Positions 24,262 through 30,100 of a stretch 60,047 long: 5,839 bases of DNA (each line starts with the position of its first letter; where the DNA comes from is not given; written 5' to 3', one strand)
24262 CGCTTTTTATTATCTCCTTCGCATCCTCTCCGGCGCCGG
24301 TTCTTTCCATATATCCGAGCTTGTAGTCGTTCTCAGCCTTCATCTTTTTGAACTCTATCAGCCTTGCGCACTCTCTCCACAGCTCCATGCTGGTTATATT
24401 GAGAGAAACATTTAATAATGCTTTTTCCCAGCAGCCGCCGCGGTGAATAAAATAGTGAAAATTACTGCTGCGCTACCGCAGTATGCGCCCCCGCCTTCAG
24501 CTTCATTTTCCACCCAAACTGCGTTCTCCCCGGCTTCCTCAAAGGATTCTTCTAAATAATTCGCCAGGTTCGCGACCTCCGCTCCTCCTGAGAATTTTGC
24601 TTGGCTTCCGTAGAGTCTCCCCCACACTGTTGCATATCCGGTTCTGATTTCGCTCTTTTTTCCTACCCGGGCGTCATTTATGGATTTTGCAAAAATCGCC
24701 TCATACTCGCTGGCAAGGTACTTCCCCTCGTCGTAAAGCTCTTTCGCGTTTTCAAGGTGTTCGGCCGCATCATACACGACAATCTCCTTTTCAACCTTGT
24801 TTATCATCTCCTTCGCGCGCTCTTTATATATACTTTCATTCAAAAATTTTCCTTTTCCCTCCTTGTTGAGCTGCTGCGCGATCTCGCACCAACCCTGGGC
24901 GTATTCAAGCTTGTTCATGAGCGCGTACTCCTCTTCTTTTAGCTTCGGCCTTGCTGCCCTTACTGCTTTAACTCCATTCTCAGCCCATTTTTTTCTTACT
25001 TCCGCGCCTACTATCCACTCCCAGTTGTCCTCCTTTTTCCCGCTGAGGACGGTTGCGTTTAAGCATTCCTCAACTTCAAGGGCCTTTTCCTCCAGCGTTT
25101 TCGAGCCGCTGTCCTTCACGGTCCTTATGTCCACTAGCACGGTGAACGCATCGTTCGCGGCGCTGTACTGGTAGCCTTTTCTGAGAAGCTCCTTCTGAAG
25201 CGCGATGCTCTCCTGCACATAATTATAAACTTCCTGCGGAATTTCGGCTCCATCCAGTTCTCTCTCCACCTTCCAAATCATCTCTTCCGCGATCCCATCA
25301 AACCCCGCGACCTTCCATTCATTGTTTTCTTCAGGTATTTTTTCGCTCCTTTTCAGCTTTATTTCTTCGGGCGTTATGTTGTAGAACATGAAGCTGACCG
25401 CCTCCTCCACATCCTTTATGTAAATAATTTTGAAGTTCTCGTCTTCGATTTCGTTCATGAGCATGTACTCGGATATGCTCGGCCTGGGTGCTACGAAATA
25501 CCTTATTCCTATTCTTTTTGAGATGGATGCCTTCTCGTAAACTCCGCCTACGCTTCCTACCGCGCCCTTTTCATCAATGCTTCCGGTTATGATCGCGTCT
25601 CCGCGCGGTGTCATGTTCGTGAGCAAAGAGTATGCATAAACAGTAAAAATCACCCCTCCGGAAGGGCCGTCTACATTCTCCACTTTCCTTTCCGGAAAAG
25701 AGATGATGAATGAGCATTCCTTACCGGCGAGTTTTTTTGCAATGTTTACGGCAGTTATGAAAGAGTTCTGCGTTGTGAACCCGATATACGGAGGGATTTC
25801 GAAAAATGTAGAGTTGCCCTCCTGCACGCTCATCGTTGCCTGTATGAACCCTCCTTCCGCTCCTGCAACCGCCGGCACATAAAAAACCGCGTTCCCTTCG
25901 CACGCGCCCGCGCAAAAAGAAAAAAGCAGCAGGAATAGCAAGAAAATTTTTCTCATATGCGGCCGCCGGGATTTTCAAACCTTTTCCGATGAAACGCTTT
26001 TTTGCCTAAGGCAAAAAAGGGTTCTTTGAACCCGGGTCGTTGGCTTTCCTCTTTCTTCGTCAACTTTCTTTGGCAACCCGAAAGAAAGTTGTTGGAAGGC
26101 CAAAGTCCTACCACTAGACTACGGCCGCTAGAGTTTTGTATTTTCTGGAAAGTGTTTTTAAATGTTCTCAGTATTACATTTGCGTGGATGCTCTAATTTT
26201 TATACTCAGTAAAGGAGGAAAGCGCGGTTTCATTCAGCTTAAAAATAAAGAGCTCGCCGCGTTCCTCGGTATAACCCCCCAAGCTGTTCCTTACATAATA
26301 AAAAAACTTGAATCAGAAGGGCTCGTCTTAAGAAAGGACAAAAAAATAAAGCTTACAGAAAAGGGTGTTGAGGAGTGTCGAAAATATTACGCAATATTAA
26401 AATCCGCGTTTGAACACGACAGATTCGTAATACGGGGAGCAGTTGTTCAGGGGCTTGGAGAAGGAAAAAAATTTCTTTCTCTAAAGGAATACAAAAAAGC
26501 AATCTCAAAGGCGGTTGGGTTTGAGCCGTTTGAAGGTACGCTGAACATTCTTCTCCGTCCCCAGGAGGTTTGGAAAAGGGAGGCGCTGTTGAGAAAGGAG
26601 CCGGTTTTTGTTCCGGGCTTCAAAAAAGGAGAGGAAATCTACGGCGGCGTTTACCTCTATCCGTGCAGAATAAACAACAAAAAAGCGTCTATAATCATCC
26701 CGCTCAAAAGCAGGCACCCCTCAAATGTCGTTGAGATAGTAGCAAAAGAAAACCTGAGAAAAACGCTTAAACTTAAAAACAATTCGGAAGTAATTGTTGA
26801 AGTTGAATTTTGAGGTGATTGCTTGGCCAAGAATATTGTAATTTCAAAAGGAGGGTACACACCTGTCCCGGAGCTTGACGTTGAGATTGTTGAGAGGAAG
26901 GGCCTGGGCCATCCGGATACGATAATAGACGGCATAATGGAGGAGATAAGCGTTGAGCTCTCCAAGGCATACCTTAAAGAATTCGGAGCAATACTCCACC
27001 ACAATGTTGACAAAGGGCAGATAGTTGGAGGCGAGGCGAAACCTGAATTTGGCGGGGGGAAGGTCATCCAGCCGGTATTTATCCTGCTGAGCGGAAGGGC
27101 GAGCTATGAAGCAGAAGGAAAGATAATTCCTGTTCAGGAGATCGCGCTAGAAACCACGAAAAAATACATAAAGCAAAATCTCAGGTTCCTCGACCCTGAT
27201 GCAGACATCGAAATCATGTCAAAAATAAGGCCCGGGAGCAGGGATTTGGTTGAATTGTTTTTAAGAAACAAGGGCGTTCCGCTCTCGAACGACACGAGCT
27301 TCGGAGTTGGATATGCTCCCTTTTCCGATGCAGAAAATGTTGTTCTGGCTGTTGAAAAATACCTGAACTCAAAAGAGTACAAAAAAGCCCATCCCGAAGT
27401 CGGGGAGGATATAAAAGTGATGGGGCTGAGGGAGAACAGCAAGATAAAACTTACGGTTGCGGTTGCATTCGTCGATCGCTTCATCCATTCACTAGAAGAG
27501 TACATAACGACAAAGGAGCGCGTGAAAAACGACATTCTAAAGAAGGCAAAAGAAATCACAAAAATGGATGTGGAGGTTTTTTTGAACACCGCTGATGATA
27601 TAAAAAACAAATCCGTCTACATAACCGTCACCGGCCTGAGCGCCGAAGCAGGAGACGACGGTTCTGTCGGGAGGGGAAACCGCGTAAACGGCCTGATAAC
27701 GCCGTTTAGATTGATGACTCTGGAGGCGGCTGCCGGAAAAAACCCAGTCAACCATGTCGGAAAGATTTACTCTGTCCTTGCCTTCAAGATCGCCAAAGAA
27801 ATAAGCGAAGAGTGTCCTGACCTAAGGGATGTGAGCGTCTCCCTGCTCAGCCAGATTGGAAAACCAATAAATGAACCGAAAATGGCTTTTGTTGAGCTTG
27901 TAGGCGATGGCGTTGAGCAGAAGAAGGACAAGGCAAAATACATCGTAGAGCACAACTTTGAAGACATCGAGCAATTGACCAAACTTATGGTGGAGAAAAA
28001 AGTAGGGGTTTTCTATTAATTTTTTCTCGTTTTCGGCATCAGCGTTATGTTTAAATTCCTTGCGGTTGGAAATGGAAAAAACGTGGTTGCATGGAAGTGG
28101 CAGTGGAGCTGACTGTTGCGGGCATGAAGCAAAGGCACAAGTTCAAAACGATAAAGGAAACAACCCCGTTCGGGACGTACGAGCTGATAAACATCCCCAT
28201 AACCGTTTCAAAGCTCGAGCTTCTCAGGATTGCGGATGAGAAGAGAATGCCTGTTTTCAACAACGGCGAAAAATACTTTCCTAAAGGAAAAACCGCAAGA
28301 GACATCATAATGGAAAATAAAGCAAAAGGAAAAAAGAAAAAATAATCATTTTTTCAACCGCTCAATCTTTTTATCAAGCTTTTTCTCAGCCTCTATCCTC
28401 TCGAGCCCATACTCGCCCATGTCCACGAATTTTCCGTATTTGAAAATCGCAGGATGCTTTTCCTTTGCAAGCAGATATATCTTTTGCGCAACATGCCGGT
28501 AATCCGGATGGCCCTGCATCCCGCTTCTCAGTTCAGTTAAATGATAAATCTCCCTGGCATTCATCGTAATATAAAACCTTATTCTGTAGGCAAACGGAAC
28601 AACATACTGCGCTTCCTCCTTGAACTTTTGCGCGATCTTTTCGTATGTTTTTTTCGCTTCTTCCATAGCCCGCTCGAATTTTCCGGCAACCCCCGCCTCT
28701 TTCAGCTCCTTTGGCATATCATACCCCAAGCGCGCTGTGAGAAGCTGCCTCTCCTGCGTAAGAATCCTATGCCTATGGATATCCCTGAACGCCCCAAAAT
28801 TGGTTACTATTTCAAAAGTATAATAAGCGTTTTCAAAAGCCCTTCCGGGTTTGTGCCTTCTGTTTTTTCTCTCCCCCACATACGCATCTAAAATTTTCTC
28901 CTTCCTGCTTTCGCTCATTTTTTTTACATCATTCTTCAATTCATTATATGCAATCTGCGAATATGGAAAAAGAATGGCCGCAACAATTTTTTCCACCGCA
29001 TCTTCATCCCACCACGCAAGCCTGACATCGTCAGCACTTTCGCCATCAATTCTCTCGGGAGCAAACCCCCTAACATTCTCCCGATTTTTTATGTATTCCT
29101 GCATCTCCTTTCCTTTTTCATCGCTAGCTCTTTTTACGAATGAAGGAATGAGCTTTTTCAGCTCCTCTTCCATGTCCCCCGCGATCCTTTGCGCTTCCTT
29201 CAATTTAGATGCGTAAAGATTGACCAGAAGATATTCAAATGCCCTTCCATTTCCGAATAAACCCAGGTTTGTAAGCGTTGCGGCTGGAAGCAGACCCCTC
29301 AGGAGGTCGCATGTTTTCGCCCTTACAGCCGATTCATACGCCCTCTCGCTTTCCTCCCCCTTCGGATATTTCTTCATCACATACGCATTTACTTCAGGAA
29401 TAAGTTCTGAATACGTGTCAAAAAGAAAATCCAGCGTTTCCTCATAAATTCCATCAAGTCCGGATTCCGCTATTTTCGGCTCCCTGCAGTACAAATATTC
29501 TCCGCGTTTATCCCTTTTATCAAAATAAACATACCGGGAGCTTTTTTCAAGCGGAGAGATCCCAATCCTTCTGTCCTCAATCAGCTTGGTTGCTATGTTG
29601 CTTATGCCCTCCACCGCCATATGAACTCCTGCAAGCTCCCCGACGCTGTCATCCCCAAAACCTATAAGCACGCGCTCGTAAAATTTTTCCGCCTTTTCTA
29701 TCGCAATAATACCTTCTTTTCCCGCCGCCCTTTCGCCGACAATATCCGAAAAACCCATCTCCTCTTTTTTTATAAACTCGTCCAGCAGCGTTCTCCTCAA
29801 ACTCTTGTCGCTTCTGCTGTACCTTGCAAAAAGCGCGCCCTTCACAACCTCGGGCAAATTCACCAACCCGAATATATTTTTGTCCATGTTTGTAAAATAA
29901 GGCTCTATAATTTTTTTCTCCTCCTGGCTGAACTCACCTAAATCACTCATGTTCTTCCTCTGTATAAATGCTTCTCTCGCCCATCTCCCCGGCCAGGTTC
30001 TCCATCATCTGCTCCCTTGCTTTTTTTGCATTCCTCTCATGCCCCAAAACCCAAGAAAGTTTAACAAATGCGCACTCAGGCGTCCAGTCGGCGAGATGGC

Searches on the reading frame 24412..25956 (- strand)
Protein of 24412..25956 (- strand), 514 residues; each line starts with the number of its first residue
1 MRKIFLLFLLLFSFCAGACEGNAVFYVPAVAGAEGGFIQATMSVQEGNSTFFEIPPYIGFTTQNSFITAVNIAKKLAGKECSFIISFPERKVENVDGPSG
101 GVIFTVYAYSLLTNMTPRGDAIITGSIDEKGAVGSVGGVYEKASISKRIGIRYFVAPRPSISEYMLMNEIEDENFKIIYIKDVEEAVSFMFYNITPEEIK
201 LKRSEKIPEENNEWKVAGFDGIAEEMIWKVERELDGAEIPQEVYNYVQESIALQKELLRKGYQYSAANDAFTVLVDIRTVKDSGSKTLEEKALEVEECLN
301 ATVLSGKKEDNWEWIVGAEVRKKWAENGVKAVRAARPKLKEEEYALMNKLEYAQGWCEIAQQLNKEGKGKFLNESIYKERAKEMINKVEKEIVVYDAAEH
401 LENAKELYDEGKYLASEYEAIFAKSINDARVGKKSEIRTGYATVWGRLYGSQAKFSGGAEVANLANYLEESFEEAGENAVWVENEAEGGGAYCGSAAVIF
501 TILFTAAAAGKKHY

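Call 60: search_protein_families(library=pfam, proteins=[window:24412-25956:-], max_evalue=0.00001)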
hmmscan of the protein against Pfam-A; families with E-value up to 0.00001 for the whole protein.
window:24412-25956:- (514 aa): 1 family
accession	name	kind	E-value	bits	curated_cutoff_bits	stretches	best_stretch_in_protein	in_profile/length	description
PF05362.19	Lon_C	-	2.1e-09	37.7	21.1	1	85-188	98-200/205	Lon protease (S16) C-terminal proteolytic domain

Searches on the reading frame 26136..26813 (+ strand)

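Call 60: search_protein_families(library=pfam, proteins=[window:26136-26813:+], max_evalue=0.00001)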
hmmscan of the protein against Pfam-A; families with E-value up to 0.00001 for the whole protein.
window:26136-26813:+ (225 aa): 3 families
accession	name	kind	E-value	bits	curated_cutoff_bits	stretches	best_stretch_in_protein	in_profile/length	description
PF01982.22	CTP-dep_RFKase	-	6.5e-37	126.6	25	1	103-223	1-121/121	Domain of unknown function DUF120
PF13545.12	HTH_Crp_2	-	4.1e-06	27.1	27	1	31-74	18-62/70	Crp-like helix-turn-helix domain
PF01047.28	MarR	-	5.9e-06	26.5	24.6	0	35-68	18-51/59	MarR family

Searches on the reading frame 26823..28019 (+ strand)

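Call 60: search_protein_families(library=pfam, proteins=[window:26823-28019:+], max_evalue=0.00001)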
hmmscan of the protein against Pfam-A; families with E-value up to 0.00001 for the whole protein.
window:26823-28019:+ (398 aa): 1 family
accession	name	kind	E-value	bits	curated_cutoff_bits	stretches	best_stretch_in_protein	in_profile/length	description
PF01941.24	AdoMet_Synthase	-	1.9e-166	554.3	27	1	3-392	1-394/395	S-adenosylmethionine synthetase (AdoMet synthetase)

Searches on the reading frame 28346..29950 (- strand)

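Call 60: search_protein_families(library=pfam, proteins=[window:28346-29950:-], max_evalue=0.00001)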
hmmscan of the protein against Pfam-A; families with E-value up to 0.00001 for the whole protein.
window:28346-29950:- (534 aa): 1 family
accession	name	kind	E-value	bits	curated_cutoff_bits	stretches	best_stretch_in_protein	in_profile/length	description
PF02511.20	Thy1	-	2.5e-46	158.3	24.8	2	317-500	8-190/191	Thymidylate synthase complementing protein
